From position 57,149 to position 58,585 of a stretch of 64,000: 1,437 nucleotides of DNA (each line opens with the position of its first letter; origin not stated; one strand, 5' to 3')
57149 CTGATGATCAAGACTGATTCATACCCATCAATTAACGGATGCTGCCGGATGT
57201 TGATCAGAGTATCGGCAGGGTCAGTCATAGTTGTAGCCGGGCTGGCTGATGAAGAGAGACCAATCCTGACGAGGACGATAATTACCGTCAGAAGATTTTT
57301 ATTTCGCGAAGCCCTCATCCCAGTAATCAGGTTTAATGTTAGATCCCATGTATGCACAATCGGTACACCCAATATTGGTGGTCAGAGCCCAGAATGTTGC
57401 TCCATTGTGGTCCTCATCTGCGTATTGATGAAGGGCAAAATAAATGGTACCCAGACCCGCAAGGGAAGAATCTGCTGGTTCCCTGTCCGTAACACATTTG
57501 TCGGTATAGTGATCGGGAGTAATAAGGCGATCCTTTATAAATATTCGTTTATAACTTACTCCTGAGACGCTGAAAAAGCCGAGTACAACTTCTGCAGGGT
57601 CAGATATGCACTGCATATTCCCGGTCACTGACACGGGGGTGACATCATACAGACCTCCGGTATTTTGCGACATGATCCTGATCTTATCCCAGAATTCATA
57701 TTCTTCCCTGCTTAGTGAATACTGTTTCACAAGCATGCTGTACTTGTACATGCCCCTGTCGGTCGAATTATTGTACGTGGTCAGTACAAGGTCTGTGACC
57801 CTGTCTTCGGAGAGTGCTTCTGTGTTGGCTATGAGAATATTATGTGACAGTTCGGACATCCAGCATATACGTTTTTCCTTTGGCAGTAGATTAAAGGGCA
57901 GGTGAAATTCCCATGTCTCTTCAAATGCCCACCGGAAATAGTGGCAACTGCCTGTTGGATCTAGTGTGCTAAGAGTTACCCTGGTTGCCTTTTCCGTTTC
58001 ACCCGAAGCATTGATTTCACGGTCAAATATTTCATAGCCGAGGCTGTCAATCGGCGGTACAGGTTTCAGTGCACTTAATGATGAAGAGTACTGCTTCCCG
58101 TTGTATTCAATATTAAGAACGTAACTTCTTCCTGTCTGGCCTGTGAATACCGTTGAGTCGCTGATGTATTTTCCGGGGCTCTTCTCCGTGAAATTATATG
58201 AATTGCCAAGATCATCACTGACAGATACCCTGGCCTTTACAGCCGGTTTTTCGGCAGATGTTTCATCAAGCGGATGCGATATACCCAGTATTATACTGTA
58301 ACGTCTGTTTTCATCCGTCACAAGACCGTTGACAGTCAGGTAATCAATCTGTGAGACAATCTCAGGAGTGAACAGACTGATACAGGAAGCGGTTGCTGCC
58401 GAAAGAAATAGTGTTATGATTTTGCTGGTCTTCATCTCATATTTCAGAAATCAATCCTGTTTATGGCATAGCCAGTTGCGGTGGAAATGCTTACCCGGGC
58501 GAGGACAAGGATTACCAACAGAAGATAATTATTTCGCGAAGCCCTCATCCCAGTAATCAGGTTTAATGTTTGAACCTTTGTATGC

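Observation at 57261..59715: Tandem duplication of the DUF4249-like gene with a preserved chimeric junction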

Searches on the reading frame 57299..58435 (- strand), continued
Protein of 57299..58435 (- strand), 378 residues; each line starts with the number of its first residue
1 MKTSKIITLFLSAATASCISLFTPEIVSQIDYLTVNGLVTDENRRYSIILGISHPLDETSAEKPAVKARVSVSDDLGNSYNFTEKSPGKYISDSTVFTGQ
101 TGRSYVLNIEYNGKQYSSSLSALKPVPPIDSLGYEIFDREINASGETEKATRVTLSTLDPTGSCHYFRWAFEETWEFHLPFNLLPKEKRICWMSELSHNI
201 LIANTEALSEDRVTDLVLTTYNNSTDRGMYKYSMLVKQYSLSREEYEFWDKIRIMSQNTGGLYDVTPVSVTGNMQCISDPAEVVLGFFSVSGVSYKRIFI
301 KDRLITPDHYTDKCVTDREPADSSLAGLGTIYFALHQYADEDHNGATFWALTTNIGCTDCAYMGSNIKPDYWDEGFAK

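Call 27: find_encoding_contigs(protein=P0124, flank=8000, max_places=6)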
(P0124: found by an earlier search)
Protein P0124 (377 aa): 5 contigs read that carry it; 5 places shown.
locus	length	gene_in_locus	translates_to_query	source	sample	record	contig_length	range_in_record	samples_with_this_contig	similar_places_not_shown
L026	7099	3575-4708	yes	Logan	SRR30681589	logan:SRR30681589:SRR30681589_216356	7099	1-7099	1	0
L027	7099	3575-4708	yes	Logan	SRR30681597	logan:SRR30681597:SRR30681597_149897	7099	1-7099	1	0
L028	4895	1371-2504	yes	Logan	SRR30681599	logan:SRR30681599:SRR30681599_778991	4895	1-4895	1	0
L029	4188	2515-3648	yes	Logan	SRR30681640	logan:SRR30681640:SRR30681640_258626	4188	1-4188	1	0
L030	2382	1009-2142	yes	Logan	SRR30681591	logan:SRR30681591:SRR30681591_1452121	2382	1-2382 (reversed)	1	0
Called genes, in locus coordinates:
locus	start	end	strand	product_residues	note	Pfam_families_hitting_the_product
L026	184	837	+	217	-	-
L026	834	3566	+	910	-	PF13620:CarboxypepD_reg, PF13715:CarbopepD_reg_2, PF07715:Plug (weak)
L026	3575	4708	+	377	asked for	PF14054:DUF4249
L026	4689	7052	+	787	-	-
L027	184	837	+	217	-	-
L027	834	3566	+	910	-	PF13620:CarboxypepD_reg, PF13715:CarbopepD_reg_2, PF07715:Plug (weak)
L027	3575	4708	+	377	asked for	PF14054:DUF4249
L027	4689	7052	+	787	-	-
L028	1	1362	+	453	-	?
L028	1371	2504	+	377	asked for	PF14054:DUF4249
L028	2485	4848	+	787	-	-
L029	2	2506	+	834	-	?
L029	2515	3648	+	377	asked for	PF14054:DUF4249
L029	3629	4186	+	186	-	?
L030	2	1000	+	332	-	?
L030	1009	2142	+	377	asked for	PF14054:DUF4249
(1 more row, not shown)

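Call 40: predict_structure(alignment_id=A2)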
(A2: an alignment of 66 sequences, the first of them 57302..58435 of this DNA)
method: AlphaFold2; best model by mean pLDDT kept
length: 378 residues; sequences in the alignment: 66
mean_pLDDT: 87.5   pTM: 0.79
mean pLDDT of the five models: 87.5, 86.5, 86.4, 85.6, 84.9
residues with pLDDT >= 90: 253; 70-90: 81; 50-70: 28; < 50: 16
segments of 3 or more residues with pLDDT < 50: 21-26, 261-267, 376-378
pLDDT, mean of each block of 10 residues (from residue 1): 71 62 50 90 92 70 89 96 96 90 96 96 94 95 89 95 93 95 94 92 90 94 90 96 93 75 51 91 90 95 90 94 91 95 93 94 92 65
secondary structure, 60 per line:
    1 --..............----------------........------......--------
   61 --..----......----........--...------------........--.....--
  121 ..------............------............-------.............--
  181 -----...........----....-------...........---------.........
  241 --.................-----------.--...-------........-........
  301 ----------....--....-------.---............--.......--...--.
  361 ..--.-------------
elements in order: H3-16 E33-40 E47-52 E69-74 E79-86 E89-91 E104-111 E114-118 E129-140 E147-158 E166-178 H186-189 E190-196 E201-204 E212-222 E232-240 H243-259 E274-276 E284-291 E293-300 H311-314 E317-320 E332-340 E346-352

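Call 42: fold_search(model_id=the predicted structure, library=pdb)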
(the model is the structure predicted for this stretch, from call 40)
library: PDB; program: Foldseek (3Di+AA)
matches with E <= 10: 1952; with E <= 0.001: 13
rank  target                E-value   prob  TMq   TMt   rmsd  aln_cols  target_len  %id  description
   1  1f6f_B                3.8e-05  1.00  0.18  0.29  11.4       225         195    8  CRYSTAL STRUCTURE OF THE TERNARY COMPLEX BETWEEN OVINE PLACENTAL LACTOGEN AND THE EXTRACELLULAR DOMAIN OF THE RAT PROL (released 2000-07-04)
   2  1axi_B                1.2e-04  1.00  0.21  0.35  10.2       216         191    8  STRUCTURAL PLASTICITY AT THE HGH:HGHBP INTERFACE (released 1998-01-28)
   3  3npz_B                1.2e-04  0.98  0.17  0.27  13.8       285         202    7  Prolactin Receptor (PRLR) Complexed with the Natural Hormone (PRL) (released 2010-10-06)
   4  3ew3_B                1.3e-04  0.99  0.18  0.28  12.1       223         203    8  the 1:2 complex between a Nterminal elongated prolactin and the extra cellular domain of the rat prolactin receptor (released 2009-11-03)
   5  3npz_C                1.8e-04  1.00  0.21  0.32  10.5       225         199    9  Prolactin Receptor (PRLR) Complexed with the Natural Hormone (PRL) (released 2010-10-06)
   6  3mzg_B                1.9e-04  0.99  0.19  0.30  12.8       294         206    8  Crystal structure of a human prolactin receptor antagonist in complex with the extracellular domain of the human prola (released 2010-09-29)
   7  8tui_L                3.8e-04  0.98  0.19  0.30  16.6       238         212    8  Crystal structure of Fab-Lirilumab bound to KIR2DL3 (released 2023-12-06)
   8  6oel_B                4.2e-04  0.97  0.18  0.28  11.2       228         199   11  Engineered Fab bound to IL-4 receptor (released 2019-08-07)
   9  6e3k_E                4.7e-04  0.97  0.17  0.27  13.4       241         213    9  Interferon gamma signalling complex with IFNGR1 and IFNGR2 (released 2019-02-27)
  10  7jhg_L                6.6e-04  0.94  0.19  0.29  15.8       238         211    8  Cryo-EM structure of ATP-bound fully inactive AMPK in complex with Dorsomorphin (Compound C) and Fab-nanobody (released 2021-07-21)
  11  7ox5_C                7.3e-04  0.97  0.19  0.31  12.7       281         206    7  hIL-9:hIL-9Ra complex (released 2022-12-28)
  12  5w1m_G                8.2e-04  0.90  0.18  0.27  17.0       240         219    9  MACV GP1 CR1-07 Fab complex (released 2018-05-30)
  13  6u8d_L                8.6e-04  0.92  0.19  0.29  15.8       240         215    8  Crystal structure of hepatitis C virus IRES junction IIIabc in complex with Fab HCV2 (released 2019-12-04)
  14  1c5b_L                1.0e-03  0.94  0.19  0.30  15.9       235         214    8  DECARBOXYLASE CATALYTIC ANTIBODY 21D8 UNLIGANDED FORM (released 2000-10-11)
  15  3d48_R                1.1e-03  0.93  0.19  0.30  12.7       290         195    9  Crystal structure of a prolactin receptor antagonist bound to the extracellular domain of the prolactin receptor (released 2008-06-03)
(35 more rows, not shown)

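Call 43: search_solved_structures(query=A2, max_evalue=1)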
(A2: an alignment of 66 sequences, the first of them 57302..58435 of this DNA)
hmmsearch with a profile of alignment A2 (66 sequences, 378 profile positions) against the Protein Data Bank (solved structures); distinct sequences matched with E-value up to 1: 1.
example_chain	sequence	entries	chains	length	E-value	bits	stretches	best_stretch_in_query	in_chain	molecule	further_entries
7da2_E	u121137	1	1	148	0.87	11.3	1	238-291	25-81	Fanconi anemia group M protein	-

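Call 57: search_protein_families(library=ncbifam, proteins=[window:57299-58435:-], max_evalue=0.1)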
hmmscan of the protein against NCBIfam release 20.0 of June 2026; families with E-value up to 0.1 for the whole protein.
window:57299-58435:- (378 aa): 0 families

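Call 62: find_encoding_contigs(protein=P0074, flank=7000, max_places=4)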
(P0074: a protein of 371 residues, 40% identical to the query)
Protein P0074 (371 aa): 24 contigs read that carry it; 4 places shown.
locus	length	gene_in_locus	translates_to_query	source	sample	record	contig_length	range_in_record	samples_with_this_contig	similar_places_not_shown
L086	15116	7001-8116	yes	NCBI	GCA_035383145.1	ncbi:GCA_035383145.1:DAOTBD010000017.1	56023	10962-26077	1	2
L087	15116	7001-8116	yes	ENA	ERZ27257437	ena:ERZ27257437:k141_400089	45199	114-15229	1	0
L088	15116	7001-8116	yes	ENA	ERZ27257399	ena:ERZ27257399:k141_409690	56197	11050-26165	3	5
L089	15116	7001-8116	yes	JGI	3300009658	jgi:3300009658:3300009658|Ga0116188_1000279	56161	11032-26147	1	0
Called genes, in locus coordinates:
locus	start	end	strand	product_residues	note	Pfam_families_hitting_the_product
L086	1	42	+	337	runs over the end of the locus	PF08522:BT_3987-like_N, PF18620:DUF5627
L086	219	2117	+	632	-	PF07940:Hepar_II_III_C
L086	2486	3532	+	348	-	PF06439:3keto-disac_hyd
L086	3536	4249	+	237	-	-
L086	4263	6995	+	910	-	PF13620:CarboxypepD_reg, PF13715:CarbopepD_reg_2, PF07715:Plug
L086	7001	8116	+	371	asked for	PF14054:DUF4249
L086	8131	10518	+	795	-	-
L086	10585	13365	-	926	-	PF22666:Glyco_hydro_2_N2, PF00703:Glyco_hydro_2, PF17786:Mannosidase_ig (faint), PF02836:Glyco_hydro_2_C (weak), PF18368:Ig_GlcNase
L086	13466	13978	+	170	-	PF06941:NT5C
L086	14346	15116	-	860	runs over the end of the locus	PF22666:Glyco_hydro_2_N2, PF00703:Glyco_hydro_2, PF02836:Glyco_hydro_2_C (faint), PF17753:Ig_mannosidase (faint), PF17786:Mannosidase_ig, PF18368:Ig_GlcNase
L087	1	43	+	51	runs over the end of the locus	?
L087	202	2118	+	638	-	PF07940:Hepar_II_III_C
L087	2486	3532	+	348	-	PF06439:3keto-disac_hyd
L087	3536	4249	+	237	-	-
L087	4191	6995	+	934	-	PF13620:CarboxypepD_reg, PF13715:CarbopepD_reg_2, PF07715:Plug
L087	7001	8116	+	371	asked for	PF14054:DUF4249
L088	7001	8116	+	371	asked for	PF14054:DUF4249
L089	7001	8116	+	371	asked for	PF14054:DUF4249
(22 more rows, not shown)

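Call 63: find_encoding_contigs(protein=P0083, flank=7000, max_places=4)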
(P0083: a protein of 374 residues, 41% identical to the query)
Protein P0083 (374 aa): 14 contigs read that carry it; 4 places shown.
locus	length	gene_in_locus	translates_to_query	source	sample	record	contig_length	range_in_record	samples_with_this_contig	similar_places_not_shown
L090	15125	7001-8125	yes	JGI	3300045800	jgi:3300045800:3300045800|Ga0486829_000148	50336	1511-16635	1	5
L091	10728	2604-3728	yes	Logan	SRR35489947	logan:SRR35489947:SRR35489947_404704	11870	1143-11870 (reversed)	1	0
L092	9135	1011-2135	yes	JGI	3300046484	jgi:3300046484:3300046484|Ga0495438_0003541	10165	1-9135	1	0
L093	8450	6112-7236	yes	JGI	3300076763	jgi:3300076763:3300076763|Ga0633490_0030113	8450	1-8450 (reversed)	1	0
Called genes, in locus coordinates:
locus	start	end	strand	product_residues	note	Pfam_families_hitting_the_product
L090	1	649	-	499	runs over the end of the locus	PF12796:Ank_2, PF13637:Ank_4, PF13857:Ank_5 (weak), PF00023:Ank (weak), PF12796:Ank_2, PF13857:Ank_5 (weak), PF13637:Ank_4, PF12796:Ank_2, +4 more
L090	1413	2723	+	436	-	PF00144:Beta-lactamase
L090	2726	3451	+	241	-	PF02586:SRAP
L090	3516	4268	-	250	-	-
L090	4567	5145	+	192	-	PF00881:Nitroreductase, PF14512:TM1586_NiRdase (faint)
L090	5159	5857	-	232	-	PF13620:CarboxypepD_reg (weak), PF13715:CarbopepD_reg_2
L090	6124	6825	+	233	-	PF13620:CarboxypepD_reg, PF13715:CarbopepD_reg_2, PF07715:Plug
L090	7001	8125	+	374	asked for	PF14054:DUF4249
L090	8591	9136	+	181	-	PF03544:TonB_C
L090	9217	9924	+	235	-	PF09603:Fib_succ_major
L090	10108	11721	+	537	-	PF01855:POR_N, PF02776:TPP_enzyme_N (faint), PF02775:TPP_enzyme_C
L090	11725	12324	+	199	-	PF01558:POR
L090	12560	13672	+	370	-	PF13486:Dehalogenase (weak), PF13187:Fer4_9 (faint), PF13237:Fer4_10 (faint), PF00037:Fer4 (faint), PF12838:Fer4_7, PF13484:Fer4_16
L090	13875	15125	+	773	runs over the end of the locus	PF00930:DPPIV_N, PF00326:Peptidase_S9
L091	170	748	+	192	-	PF00881:Nitroreductase, PF14512:TM1586_NiRdase (faint)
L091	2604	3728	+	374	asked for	PF14054:DUF4249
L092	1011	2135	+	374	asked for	PF14054:DUF4249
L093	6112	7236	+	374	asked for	PF14054:DUF4249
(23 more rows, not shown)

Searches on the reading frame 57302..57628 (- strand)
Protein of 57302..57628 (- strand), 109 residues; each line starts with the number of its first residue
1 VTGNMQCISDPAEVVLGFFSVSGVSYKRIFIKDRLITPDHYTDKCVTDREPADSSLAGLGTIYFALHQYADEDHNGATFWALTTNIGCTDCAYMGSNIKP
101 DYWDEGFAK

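Call 61: find_homologous_proteins(query=window:57302-57628:-, max_evalue=0.00001)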
Query window:57302-57628:- (109 aa): 1 proteins with E <= 0.00001 among 2 candidates.
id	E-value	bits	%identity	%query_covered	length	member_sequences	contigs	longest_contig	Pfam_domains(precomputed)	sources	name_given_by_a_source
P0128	1.5e-46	175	72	100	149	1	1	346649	PF14054.12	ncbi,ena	-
